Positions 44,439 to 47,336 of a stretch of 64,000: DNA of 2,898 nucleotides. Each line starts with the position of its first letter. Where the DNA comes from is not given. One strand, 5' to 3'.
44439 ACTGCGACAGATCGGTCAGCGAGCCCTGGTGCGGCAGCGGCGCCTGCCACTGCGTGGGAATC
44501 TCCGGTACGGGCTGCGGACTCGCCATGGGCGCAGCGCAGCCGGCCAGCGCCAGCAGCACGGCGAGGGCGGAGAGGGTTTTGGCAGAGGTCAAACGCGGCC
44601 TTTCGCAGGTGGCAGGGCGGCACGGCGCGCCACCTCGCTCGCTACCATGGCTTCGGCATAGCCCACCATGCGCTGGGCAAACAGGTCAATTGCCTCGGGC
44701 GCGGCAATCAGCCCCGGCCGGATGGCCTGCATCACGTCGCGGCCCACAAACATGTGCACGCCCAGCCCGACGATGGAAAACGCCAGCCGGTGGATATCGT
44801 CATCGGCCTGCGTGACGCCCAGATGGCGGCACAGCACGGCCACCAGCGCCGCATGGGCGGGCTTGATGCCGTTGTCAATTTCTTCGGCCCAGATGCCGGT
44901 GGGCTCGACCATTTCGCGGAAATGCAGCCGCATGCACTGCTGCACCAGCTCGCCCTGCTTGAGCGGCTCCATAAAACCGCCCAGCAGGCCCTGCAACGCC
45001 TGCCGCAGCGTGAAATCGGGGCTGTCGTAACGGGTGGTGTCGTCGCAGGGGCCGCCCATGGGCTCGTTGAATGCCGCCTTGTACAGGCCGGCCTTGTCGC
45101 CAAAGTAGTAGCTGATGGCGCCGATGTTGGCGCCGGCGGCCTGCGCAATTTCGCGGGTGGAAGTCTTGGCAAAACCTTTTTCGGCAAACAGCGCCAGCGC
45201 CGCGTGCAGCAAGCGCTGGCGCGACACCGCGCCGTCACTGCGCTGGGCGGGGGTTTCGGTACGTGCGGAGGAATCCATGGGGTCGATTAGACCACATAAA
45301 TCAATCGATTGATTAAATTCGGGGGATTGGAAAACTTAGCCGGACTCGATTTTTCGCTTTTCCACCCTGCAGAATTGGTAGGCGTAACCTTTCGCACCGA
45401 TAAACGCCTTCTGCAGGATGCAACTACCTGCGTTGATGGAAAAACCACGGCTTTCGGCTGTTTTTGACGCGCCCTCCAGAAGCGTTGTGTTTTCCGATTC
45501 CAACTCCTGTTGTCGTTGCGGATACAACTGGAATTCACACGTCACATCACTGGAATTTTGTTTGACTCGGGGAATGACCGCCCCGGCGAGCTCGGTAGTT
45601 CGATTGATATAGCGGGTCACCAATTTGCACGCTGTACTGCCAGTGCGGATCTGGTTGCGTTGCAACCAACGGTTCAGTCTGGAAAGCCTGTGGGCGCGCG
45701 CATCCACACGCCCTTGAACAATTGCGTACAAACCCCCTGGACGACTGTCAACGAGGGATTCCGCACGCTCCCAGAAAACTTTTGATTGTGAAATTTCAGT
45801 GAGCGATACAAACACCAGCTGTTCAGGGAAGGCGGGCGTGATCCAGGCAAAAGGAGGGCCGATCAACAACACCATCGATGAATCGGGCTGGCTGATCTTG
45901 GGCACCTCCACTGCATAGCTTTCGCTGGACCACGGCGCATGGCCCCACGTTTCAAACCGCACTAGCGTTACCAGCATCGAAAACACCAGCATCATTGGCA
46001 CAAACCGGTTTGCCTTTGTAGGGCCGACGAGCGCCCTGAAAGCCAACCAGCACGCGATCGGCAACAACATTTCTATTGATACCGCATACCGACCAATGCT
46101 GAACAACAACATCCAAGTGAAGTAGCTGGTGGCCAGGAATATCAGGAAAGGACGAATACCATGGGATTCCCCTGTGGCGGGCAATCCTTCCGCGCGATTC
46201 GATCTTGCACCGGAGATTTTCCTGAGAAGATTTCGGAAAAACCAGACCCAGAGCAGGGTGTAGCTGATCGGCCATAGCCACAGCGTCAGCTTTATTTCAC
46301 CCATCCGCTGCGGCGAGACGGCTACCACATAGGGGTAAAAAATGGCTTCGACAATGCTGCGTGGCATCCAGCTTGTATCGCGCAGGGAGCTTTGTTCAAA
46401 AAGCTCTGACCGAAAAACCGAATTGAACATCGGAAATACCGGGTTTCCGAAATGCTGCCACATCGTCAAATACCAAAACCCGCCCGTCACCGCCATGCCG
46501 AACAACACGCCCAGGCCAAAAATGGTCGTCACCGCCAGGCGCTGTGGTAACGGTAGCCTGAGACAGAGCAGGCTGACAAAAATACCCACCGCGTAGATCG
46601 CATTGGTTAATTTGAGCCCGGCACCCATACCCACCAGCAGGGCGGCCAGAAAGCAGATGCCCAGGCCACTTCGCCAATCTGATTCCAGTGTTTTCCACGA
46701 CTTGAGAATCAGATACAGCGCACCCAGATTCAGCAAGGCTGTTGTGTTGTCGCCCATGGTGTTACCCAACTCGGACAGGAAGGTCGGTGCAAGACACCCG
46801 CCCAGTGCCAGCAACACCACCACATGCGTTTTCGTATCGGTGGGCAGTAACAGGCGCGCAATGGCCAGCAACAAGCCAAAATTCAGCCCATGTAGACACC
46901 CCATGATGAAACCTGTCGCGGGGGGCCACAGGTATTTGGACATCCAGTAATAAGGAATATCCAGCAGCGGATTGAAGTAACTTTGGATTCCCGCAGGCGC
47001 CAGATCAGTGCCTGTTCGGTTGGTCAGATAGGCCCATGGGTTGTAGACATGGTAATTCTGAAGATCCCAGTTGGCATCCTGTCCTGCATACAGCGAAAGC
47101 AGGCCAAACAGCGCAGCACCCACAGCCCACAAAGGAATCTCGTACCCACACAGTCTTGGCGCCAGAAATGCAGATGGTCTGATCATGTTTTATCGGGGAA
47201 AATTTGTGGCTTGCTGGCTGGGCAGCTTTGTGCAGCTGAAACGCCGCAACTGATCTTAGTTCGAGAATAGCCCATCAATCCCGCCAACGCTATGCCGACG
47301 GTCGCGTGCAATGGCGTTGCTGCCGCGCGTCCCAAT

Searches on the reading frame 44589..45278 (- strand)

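Call 14: search_protein_families(library=pfam, proteins=[window:44589-45278:-], max_evalue=0.001)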
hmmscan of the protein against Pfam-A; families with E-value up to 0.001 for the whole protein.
window:44589-45278:- (229 aa): 3 families
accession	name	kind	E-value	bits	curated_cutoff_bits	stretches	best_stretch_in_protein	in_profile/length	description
PF09209.16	CecR_C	-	2e-26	92.9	24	1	91-211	1-121/125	HTH-type transcriptional dual regulator CecR, C-terminal domain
PF00440.29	TetR_N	-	2.6e-15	56.4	24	1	23-69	1-47/47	Bacterial regulatory proteins, tetR family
PF17939.6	TetR_C_30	-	0.00075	20.2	26.3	0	109-211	15-115/115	Tetracyclin repressor-like, C-terminal domain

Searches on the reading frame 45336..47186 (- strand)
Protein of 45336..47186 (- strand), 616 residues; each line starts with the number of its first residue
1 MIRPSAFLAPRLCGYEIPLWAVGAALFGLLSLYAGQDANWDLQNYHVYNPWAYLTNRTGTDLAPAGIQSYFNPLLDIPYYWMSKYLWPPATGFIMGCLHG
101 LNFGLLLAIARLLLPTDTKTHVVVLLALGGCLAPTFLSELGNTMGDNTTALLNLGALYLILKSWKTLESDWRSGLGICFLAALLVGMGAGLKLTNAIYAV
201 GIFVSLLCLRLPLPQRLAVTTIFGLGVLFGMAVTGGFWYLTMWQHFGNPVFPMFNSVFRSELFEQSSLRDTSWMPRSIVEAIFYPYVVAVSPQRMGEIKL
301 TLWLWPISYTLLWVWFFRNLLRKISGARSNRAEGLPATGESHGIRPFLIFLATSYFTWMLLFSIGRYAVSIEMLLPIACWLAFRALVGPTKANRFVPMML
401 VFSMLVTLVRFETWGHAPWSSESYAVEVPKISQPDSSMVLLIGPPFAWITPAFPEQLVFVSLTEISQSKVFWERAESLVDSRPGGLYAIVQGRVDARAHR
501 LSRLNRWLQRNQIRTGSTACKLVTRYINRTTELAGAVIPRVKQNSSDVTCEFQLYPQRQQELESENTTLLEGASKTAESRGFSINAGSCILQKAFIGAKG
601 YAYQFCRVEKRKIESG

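Call 14: search_protein_families(library=pfam, proteins=[window:45336-47186:-], max_evalue=0.001)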
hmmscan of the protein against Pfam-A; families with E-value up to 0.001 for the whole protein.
window:45336-47186:- (616 aa): 0 families

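Call 61: search_protein_families(library=pfam, proteins=[window:45336-47186:-], max_evalue=0.01)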
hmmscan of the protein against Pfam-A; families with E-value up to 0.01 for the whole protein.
window:45336-47186:- (616 aa): 0 families

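Call 84: search_solved_structures(query=window:45336-47186:-, max_evalue=1)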
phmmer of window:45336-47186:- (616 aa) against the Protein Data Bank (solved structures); distinct sequences matched with E-value up to 1: 2.
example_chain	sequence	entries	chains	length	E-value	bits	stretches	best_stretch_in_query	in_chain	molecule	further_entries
1ybv_A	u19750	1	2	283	0.072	14.8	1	472-550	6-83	TRIHYDROXYNAPHTHALENE REDUCTASE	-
1doh_A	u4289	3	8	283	0.08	14.6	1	473-550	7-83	TRIHYDROXYNAPHTHALENE REDUCTASE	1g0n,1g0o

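Call 85: search_protein_families(library=ncbifam, proteins=[window:45336-47186:-], max_evalue=0.01)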
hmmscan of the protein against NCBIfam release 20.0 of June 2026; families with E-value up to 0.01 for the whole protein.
window:45336-47186:- (616 aa): 0 families
